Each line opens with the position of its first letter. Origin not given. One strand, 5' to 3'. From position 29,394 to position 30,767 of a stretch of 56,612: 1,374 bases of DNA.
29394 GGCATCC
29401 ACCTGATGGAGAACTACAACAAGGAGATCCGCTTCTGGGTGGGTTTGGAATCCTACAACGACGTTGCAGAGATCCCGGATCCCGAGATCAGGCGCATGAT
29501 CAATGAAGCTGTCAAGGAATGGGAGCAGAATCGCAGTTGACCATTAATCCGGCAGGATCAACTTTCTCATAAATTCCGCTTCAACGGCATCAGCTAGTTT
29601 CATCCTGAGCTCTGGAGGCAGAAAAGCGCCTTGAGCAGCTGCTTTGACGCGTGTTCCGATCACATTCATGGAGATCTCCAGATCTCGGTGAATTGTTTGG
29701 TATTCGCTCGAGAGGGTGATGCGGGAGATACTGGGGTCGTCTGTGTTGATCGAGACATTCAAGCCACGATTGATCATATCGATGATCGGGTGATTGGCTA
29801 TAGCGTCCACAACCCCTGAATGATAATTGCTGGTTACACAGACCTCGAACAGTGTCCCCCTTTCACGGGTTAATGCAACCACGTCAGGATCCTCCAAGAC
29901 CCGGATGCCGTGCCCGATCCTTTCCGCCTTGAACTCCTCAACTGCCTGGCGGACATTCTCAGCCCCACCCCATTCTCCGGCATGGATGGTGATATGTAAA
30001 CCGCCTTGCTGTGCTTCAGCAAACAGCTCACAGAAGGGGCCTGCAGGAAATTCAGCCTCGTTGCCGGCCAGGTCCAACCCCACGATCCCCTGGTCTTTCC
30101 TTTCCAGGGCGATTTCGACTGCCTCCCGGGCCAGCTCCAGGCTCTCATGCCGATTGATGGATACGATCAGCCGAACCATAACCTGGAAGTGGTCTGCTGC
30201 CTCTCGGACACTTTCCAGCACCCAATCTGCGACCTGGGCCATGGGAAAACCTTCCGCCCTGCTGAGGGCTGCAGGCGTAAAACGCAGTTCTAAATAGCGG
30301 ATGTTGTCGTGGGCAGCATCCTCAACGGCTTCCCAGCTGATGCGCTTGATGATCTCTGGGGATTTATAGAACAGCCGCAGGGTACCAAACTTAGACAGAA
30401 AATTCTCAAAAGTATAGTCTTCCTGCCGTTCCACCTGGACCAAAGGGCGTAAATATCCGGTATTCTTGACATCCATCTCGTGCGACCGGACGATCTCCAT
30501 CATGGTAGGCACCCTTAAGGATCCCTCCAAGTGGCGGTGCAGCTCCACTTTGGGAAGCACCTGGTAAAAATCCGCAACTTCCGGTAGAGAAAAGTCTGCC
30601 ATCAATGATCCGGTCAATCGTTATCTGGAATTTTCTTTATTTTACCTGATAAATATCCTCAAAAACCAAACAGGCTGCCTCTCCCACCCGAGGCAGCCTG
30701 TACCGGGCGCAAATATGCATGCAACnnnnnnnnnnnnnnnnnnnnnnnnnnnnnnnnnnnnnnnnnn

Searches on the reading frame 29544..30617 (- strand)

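Call 79: search_protein_families(library=pfam, proteins=[window:29544-30617:-], max_evalue=0.001)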
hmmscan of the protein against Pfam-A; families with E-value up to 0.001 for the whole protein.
window:29544-30617:- (357 aa): 2 families
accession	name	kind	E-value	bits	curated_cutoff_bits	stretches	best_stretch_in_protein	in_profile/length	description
PF00962.28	A_deaminase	-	2e-81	274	27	1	22-346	1-328/330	Adenosine deaminase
PF01979.26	Amidohydro_1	-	0.00018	21.3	25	1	134-315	64-253/345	Amidohydrolase family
